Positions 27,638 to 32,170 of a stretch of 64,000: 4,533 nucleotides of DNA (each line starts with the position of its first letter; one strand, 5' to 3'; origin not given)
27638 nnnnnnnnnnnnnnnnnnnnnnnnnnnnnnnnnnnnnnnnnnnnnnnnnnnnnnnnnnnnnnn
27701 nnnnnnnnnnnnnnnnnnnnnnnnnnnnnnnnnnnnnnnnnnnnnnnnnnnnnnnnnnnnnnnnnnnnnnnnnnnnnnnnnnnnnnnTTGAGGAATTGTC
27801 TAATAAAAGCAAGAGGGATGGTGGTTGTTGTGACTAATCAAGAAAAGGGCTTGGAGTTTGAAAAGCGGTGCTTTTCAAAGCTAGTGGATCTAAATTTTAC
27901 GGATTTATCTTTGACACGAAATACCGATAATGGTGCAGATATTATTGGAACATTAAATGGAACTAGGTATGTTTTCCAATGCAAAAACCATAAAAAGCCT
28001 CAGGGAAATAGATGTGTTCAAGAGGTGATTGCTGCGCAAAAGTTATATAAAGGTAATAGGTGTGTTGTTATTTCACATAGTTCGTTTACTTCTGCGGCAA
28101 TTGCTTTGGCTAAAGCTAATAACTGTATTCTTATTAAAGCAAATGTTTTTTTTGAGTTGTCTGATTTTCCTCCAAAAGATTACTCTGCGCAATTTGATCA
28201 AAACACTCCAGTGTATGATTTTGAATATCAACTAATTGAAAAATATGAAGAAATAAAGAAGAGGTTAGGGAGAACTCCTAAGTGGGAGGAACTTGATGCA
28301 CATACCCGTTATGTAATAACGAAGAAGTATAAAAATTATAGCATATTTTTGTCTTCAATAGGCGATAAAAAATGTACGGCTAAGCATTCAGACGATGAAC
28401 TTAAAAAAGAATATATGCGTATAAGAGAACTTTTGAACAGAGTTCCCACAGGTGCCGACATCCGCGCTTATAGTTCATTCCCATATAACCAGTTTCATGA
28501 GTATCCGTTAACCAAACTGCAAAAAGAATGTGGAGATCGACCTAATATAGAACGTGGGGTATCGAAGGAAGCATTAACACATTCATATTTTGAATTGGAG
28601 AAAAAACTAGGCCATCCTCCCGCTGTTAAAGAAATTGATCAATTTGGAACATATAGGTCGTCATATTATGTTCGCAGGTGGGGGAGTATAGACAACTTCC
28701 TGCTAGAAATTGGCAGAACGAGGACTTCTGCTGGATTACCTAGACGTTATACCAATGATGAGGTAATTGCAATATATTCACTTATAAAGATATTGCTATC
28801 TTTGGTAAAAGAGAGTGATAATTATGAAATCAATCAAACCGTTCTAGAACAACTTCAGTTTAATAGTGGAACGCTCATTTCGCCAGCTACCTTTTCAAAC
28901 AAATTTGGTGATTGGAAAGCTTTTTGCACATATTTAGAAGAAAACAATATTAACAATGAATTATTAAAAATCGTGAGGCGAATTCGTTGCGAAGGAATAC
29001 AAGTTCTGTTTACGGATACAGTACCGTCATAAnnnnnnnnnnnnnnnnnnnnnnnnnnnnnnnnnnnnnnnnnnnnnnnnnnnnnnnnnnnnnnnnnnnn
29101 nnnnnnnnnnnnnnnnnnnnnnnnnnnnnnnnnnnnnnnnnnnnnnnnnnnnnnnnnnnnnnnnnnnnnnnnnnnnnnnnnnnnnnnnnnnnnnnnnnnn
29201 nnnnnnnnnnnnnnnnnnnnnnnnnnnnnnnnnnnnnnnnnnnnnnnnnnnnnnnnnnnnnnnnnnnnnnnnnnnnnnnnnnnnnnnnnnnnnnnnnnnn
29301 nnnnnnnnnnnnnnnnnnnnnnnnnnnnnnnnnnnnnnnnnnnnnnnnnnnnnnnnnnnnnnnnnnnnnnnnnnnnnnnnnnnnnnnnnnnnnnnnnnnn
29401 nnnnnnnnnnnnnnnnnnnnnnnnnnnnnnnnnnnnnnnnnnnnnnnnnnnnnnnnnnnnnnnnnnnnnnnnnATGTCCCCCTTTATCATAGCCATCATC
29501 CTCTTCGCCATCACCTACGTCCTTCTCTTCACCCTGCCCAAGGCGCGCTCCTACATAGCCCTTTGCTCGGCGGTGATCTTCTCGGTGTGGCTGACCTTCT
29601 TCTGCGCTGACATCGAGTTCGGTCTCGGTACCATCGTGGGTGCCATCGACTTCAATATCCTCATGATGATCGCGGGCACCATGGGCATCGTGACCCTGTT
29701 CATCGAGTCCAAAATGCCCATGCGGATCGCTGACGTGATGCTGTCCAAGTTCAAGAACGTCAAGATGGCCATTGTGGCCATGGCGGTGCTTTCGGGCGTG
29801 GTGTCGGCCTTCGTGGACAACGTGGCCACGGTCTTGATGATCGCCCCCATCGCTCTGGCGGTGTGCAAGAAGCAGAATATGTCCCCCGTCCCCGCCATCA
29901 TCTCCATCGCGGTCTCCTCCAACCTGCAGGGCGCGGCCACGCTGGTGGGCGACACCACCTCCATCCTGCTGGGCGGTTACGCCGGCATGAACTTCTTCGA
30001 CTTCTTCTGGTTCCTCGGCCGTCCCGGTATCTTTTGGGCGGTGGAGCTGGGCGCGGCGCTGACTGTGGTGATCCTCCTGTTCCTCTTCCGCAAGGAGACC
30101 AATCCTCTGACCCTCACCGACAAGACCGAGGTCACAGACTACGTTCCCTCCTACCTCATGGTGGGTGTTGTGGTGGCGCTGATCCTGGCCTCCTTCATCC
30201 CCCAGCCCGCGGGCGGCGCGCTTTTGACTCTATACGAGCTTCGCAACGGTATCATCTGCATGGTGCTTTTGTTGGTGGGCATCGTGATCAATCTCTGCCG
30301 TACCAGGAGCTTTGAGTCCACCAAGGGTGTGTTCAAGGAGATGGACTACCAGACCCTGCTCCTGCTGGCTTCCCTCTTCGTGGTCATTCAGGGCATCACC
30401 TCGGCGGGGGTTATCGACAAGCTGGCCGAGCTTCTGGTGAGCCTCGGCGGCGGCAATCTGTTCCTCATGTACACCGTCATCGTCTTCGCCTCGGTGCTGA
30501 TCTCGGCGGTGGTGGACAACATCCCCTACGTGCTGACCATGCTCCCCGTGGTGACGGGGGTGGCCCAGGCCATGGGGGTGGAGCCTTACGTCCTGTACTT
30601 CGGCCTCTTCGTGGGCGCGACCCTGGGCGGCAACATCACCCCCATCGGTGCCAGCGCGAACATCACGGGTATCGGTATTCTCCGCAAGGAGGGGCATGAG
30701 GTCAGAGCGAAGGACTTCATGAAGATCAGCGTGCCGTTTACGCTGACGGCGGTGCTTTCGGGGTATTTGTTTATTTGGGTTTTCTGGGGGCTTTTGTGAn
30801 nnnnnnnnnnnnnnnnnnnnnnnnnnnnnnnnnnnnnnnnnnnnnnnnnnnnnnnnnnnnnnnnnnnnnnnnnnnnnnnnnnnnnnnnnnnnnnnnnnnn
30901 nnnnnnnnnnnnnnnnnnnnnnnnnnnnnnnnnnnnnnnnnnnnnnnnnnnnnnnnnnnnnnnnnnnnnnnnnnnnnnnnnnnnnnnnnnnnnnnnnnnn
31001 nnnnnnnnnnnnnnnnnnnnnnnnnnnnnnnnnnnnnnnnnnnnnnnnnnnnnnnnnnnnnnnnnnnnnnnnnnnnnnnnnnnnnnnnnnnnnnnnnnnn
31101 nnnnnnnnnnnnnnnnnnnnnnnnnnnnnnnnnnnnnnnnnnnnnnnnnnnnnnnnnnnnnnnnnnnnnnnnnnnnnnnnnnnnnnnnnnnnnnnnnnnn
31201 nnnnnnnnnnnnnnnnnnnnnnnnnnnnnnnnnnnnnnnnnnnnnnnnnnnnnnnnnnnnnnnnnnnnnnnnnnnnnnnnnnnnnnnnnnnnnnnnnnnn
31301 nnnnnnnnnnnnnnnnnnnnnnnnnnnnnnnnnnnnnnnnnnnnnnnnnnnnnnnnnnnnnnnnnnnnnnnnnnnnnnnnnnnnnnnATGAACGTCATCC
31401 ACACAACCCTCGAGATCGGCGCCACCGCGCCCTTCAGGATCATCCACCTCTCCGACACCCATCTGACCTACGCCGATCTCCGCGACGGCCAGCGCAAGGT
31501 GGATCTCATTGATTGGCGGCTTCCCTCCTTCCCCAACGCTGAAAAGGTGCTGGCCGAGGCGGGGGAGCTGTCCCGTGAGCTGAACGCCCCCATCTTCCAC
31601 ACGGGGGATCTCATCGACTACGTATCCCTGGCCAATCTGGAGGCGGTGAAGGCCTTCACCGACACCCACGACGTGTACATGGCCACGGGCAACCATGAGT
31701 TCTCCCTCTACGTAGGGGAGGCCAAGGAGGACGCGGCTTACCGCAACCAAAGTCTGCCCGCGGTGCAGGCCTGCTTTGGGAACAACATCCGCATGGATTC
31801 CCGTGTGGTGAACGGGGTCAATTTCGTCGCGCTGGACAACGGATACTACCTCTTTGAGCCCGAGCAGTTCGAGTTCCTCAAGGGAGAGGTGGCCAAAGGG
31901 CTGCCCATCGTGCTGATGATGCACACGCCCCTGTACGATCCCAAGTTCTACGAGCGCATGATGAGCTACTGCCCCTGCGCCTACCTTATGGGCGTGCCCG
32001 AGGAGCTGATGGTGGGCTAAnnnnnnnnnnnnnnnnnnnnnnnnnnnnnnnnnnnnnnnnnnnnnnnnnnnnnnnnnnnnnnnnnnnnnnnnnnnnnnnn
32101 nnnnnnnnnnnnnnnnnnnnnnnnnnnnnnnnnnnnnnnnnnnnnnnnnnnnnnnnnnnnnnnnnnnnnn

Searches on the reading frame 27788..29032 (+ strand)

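Call 4: search_protein_families(library=pfam, proteins=[window:27788-29032:+], max_evalue=0.01)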
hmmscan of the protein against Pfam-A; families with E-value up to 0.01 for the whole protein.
window:27788-29032:+ (414 aa): 3 families
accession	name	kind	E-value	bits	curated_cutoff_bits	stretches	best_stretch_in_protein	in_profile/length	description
PF18780.6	HNH_repeat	-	7e-20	71.6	26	2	259-309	2-52/54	Homing endonuclease associated repeat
PF04471.18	Mrr_cat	-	1.4e-15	57.8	21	1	20-124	5-114/115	Restriction endonuclease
PF22722.2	NA-iREase1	-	0.00096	19.6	27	1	31-113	8-93/106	NACHT-associated inactive Restriction Endonuclease 1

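Call 54: search_protein_families(library=padloc, proteins=[window:27788-29032:+], max_evalue=0.01)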
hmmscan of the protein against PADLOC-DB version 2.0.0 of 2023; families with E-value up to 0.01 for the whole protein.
window:27788-29032:+ (414 aa): 3 families
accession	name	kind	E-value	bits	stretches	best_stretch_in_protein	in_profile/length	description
PDLC00631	ZorD1|ZorD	-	1.3e-08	31.1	1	39-123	968-1058/1071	"SWI2/SNF2 helicase, Mrr-like nuclease"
PDLC04819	PDC-S02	-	0.0033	14.7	1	44-120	221-301/334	-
PDLC04715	PDC-M58A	-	0.0082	14.1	0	60-121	59-121/154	-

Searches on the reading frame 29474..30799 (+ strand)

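Call 4: search_protein_families(library=pfam, proteins=[window:29474-30799:+], max_evalue=0.01)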
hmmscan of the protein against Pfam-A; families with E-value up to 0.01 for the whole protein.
window:29474-30799:+ (441 aa): 3 families
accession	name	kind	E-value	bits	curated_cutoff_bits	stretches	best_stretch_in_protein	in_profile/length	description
PF03600.22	CitMHS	-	6.8e-52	177.1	31.9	1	15-376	1-331/336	Citrate transporter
PF06808.19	DctM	-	3.2e-11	43.2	23.8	2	170-438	160-412/413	Tripartite ATP-independent periplasmic transporter, DctM component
PF02040.21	ArsB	-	3.7e-08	33.6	22.2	1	7-435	2-422/423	Arsenical pump membrane protein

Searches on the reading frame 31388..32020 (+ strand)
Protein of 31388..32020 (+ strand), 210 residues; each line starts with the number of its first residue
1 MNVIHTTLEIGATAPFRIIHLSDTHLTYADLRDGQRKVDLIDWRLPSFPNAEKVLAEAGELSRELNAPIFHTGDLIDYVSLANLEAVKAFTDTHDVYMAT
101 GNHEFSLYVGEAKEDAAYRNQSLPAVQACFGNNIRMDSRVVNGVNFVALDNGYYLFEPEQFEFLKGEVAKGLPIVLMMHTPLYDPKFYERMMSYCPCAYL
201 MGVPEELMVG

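Call 4: search_protein_families(library=pfam, proteins=[window:31388-32020:+], max_evalue=0.01)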
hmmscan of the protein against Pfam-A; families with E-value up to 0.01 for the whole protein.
window:31388-32020:+ (210 aa): 2 families
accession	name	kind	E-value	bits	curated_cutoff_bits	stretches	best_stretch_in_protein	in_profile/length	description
PF00149.33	Metallophos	-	8.6e-12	46.3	21.5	1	16-183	1-159/191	Calcineurin-like phosphoesterase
PF12850.12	Metallophos_2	-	0.0042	17.5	27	1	17-113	2-61/154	Calcineurin-like phosphoesterase superfamily domain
